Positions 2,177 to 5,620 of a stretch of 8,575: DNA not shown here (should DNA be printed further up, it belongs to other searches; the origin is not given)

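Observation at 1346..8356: Giant 2,336-aa membrane protein joining a huge orphan surface region to a kinase-like plus transglutaminase-like tail; candidate undescribed cell-surface signalling or interaction system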

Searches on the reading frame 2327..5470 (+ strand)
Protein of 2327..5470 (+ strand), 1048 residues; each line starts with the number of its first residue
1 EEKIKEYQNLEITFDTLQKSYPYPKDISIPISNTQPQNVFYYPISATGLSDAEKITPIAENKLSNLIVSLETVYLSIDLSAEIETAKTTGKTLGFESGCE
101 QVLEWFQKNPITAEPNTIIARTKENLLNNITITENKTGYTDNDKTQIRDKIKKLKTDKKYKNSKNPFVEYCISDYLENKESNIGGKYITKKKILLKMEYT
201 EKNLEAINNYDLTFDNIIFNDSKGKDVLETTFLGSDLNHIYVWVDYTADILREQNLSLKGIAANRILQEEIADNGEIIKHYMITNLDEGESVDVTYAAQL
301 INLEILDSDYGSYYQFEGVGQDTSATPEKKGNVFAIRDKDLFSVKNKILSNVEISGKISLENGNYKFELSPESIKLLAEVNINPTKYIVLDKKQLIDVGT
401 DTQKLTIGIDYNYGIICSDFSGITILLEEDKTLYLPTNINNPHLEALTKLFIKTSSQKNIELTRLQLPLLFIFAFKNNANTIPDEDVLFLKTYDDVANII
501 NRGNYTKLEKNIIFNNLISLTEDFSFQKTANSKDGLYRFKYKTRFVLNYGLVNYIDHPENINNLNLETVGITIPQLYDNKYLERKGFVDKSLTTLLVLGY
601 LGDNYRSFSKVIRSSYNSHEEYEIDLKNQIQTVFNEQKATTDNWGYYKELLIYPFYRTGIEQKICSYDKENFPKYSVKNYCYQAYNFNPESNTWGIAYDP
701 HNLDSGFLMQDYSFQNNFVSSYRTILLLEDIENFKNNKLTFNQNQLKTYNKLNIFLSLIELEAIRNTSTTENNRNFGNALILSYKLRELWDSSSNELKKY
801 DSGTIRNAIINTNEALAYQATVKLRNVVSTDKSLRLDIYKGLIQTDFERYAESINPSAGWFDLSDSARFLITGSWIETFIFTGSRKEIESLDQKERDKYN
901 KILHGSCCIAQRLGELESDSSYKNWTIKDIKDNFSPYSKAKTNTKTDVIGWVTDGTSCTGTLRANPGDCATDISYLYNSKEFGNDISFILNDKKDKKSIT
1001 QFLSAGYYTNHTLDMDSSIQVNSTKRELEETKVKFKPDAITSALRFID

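Call 33: search_solved_structures(query=A3, max_evalue=5)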
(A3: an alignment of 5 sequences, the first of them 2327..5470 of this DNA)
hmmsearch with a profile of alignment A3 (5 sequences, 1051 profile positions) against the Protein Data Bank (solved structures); distinct sequences matched with E-value up to 5: 0.
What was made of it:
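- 2327..5470 (+): Orphan ectodomain, residues 328-1375: alpha/beta region, beta-sandwich region (about 515-760, transthyretin/CarboxypepD_reg-like around 603-687) and helical bundles. Nine Cys, six of them invariant. No PDB sequence hit (call 33).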

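Call 69: search_protein_representatives(alignment_id=A3)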
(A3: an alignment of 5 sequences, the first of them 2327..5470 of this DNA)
Query: 5 sequences, 1051 profile positions. Proteins with E-value up to 0.001 (for the whole library): 5; up to 1e-10: 4; up to 1e-30: 4. The best 5 are listed.
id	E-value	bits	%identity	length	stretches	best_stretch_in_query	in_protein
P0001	0.0e+00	1822.7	-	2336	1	1-1051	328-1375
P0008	0.0e+00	1374.0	-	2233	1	1-1051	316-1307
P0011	2.8e-262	889.7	-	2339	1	1-1051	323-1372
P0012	6.6e-96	338.9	-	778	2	1-226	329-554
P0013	6.6e-06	40.9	-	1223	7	276-360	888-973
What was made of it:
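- Checked: Ectodomain 328-1375, with no relatives outside the family (calls 33, 69).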

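Call 70: search_protein_families(library=pfam, proteins=[P0013, P0011, P0012], max_evalue=0.01)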
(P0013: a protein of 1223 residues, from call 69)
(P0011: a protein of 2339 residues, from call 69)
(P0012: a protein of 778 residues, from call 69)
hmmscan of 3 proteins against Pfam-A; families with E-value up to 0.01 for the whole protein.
P0013 (1223 aa): 11 families
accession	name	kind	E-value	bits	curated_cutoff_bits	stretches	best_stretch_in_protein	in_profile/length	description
PF13620.12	CarboxypepD_reg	-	1.3e-35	122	32.3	4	420-496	1-79/82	Carboxypeptidase regulatory-like domain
PF09430.16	EMC7_beta-sandw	-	1.9e-28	99.5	26.6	2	429-488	3-61/122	ER membrane protein complex subunit 7, beta-sandwich domain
PF17210.9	SdrD_B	-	6.5e-19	68.6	29.7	1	1134-1191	17-66/112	SdrD B-like domain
PF22902.2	NOMO1-like_9th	-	1.8e-11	44.1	27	0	619-640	47-68/75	BOS complex subunit NOMO1-like, beta sandwich domain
PF13715.12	CarbopepD_reg_2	-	2.7e-07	31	32.2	1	421-490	1-68/88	CarboxypepD_reg-like domain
PF12229.13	PG_binding_4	-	1.1e-06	29.3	22.1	0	605-632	67-93/117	Putative peptidoglycan binding domain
PF00733.27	Asn_synthase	-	4.8e-06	26.9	21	0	655-681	104-129/354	Asparagine synthase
PF22624.1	AASDHPPT_N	-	1.2e-05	25.9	27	0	843-859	78-94/100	4'-phosphopantetheinyl transferase, N-terminal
PF24025.1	Ig_DR_A0283-like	-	0.0007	20.3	27.1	0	1133-1187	13-60/102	DR_A0283-like, Ig-like domain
PF17209.9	Hfq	-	0.0034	17.4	27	0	505-528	26-49/64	Hfq protein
PF23193.1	NOMO_3rd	-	0.0047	17.4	27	0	449-492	63-112/120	NOMO third transthyretin-like domain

P0011 (2339 aa): 2 families
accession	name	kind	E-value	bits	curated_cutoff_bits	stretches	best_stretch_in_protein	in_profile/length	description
PF01841.26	Transglut_core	-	1.4e-06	29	23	1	1980-2089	6-104/108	Transglutaminase-like superfamily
PF14381.12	EDR1_CTR1_ARMC3_pept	-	0.00061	20.1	27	1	1961-2091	63-194/203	EDR1/CTR1/ARMC3, peptidase-like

P0012 (778 aa): 1 family
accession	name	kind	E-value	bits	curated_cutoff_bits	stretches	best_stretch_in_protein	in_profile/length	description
PF17231.7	DUF5305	-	0.0064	16.4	29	0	234-292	90-151/217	Family of unknown function (DUF5305)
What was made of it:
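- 2327..5470 (+): The exhaustive profile search finds only family members, plus a weak repeat hit to a CarboxypepD_reg protein (calls 69, 70).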
